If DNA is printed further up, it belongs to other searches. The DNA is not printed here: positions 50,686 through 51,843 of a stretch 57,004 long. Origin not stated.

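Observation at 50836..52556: DPPR-synthase-like UbiA prenyltransferase translationally coupled to PRPP synthase inside an archaeal glycan locus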

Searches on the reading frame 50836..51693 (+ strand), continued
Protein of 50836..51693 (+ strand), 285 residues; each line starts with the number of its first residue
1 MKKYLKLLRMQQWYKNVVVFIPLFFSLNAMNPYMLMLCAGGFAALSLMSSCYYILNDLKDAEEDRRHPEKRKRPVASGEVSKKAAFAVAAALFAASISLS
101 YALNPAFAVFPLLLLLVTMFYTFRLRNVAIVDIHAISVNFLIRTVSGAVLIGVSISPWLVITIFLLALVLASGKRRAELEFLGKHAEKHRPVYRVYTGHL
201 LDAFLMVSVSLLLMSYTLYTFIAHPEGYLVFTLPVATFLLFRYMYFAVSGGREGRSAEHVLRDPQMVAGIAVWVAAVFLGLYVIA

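Call 64: search_solved_structures(query=A1, max_evalue=1, show_alignments=5)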
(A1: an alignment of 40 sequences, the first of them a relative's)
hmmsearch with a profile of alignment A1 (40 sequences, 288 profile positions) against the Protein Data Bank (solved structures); distinct sequences matched with E-value up to 1: 7.
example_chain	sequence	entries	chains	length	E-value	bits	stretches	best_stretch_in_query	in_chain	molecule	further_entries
8j8j_D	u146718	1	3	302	2.2e-57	197.7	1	5-283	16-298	Decaprenyl-phosphate phosphoribosyltransferase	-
8j8k_A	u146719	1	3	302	4.8e-46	160.6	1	5-283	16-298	Decaprenyl-phosphate phosphoribosyltransferase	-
4tq3_A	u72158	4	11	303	1.4e-15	60.6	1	4-265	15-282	Prenyltransferase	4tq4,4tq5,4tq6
6m31_A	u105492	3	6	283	1.1e-08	38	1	32-279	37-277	Digeranylgeranylglyceryl phosphate synthase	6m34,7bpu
9sau_C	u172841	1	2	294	0.00033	23.3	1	48-120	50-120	Chlorophyll a synthase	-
9sas_C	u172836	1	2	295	0.00033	23.3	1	48-120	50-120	Chlorophyll a synthase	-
4od4_A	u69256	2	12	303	0.0022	20.5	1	56-123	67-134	4-hydroxybenzoate octaprenyltransferase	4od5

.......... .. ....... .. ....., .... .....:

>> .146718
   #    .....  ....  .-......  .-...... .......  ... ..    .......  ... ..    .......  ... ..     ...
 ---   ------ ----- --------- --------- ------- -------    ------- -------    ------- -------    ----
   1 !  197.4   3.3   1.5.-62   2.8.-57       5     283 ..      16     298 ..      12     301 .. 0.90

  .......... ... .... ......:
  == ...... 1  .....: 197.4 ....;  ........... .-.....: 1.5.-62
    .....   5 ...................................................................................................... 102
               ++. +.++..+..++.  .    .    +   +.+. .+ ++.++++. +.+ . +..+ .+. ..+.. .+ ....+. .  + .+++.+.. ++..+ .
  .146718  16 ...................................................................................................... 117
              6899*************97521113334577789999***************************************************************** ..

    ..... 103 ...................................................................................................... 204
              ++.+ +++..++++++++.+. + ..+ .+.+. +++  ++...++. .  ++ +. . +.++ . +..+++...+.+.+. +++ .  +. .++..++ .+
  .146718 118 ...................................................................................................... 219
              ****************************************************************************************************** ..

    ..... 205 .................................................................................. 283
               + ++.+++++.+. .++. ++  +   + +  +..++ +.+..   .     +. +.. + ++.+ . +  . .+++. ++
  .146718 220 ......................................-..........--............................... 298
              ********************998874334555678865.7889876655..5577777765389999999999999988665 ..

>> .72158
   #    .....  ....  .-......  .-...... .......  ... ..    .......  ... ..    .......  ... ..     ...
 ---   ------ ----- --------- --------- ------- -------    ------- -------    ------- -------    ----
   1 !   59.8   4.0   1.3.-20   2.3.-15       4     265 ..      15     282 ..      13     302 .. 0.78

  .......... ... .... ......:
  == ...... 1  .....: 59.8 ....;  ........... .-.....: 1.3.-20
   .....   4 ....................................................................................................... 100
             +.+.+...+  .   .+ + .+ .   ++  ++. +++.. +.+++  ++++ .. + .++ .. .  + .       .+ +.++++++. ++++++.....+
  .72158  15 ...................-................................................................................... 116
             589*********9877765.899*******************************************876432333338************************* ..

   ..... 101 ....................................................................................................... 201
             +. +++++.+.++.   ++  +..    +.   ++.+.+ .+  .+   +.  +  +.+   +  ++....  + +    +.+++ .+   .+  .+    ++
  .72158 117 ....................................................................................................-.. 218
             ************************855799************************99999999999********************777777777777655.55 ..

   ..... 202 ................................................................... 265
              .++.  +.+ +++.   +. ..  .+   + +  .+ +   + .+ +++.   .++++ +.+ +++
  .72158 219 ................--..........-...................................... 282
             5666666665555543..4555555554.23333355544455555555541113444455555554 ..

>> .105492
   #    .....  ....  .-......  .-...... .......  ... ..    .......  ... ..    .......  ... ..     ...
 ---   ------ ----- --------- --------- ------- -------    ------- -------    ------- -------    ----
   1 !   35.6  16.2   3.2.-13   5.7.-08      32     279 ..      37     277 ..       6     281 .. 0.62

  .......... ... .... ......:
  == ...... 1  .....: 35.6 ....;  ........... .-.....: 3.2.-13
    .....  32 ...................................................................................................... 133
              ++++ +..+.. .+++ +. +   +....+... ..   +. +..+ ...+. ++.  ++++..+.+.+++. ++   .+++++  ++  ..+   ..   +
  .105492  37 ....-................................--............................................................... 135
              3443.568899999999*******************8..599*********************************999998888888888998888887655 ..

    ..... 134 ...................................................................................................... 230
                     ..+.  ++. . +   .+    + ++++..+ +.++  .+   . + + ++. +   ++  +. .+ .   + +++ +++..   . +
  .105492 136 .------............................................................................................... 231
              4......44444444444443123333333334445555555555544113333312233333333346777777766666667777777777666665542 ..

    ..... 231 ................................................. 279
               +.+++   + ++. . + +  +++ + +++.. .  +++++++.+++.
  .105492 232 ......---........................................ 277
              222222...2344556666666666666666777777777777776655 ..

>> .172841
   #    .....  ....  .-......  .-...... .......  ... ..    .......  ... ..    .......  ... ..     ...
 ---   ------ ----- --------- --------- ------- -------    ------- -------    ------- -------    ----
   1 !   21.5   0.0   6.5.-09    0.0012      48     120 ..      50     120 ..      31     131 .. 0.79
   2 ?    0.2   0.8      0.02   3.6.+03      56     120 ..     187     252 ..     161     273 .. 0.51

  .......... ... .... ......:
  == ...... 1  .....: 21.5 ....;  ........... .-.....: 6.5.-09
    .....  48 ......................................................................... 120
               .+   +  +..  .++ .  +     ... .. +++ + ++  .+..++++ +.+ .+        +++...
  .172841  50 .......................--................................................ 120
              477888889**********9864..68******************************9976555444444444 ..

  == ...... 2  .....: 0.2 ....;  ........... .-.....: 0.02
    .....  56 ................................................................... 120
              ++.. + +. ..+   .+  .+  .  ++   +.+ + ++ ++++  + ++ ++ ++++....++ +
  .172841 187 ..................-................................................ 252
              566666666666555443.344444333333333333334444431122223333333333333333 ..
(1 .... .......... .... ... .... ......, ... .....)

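Call 87: predict_structure(alignment_id=A1)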
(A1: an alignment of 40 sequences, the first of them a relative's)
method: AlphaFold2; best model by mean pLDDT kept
length: 285 residues; sequences in the alignment: 40
mean_pLDDT: 94.7   pTM: 0.90
mean pLDDT of the five models: 94.7, 94.7, 94.4, 93.7, 93.2
residues with pLDDT >= 90: 251; 70-90: 34; 50-70: 0; < 50: 0
segments of 3 or more residues with pLDDT < 50: none
pLDDT, mean of each block of 10 residues (from residue 1): 92 95 95 98 98 95 86 94 98 99 98 96 93 96 98 94 97 94 87 95 98 97 92 98 93 84 96 97 94
secondary structure, 60 per line:
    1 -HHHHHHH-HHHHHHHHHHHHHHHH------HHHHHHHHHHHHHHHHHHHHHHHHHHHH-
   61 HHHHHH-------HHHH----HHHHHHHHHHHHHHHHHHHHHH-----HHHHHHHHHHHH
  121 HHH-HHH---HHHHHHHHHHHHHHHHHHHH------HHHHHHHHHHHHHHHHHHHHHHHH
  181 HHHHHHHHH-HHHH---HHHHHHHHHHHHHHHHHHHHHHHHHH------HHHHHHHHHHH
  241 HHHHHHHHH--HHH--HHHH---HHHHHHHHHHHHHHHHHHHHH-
elements in order: H2-8 H10-25 H32-59 H61-66 H74-77 H82-103 H109-123 H131-150 H157-189 H191-194 H198-223 H230-249 H257-260 H264-284

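Call 89: fold_search(model_id=the predicted structure, library=pdb)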
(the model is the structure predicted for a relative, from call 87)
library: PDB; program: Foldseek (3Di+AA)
matches with E <= 10: 617; with E <= 0.001: 15
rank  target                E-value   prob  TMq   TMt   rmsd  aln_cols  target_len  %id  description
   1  8j8j_A                6.9e-12  1.00  0.86  0.84   2.9       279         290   29  Membrane bound PRTase, C3 symmetry, donor bound (released 2024-02-07)
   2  8j8k_A                3.1e-10  1.00  0.85  0.85   3.0       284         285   25  Membrane bound PRTase, C3 symmetry, acceptor bound (released 2024-02-07)
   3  4tq4_D                6.5e-06  1.00  0.71  0.70   5.3       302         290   18  Structure of a UbiA homolog from Archaeoglobus fulgidus bound to DMAPP and Mg2+ (released 2014-07-16)
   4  4tq3_A                8.4e-06  1.00  0.68  0.68   5.5       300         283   19  Structure of a UbiA homolog from Archaeoglobus fulgidus bound to GPP and Mg2+ (released 2014-07-16)
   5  4tq4_B                9.9e-06  1.00  0.68  0.67   5.5       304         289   18  Structure of a UbiA homolog from Archaeoglobus fulgidus bound to DMAPP and Mg2+ (released 2014-07-16)
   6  4tq3_B                1.1e-05  1.00  0.72  0.72   5.2       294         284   19  Structure of a UbiA homolog from Archaeoglobus fulgidus bound to GPP and Mg2+ (released 2014-07-16)
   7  7bpu_A                1.2e-05  1.00  0.70  0.71   4.7       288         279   17  Structural and mechanistic insights into the biosynthesis of Digeranylgeranylglyceryl phosphate synthase in membranes (released 2021-04-14)
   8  4tq4_A                1.2e-05  1.00  0.69  0.68   5.4       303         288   19  Structure of a UbiA homolog from Archaeoglobus fulgidus bound to DMAPP and Mg2+ (released 2014-07-16)
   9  4tq4_C                1.2e-05  1.00  0.74  0.73   4.9       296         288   19  Structure of a UbiA homolog from Archaeoglobus fulgidus bound to DMAPP and Mg2+ (released 2014-07-16)
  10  6m31_A                1.4e-05  1.00  0.69  0.70   5.0       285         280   17  Structural and Functional Insights into an Archaeal Lipid Synthase (released 2021-02-03)
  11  4tq6_B                9.7e-05  1.00  0.71  0.76   4.9       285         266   18  Structure of a UbiA homolog from Archaeoglobus fulgidus bound to Cd2+ (released 2014-07-16)
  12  4tq5                  1.0e-04  1.00  0.61  0.63   5.9       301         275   17  Structure of a UbiA homolog from Archaeoglobus fulgidus (released 2014-07-16)
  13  4tq6_A                1.1e-04  1.00  0.66  0.70   5.5       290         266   17  Structure of a UbiA homolog from Archaeoglobus fulgidus bound to Cd2+ (released 2014-07-16)
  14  4od4_A                3.4e-04  1.00  0.69  0.71   4.7       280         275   16  Apo structure of a UbiA homolog from Aeropyrum pernix K1 (released 2014-03-19)
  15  4od5_A                4.5e-04  1.00  0.65  0.67   5.2       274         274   16  Substrate-bound structure of a UbiA homolog from Aeropyrum pernix K1 (released 2014-03-19)
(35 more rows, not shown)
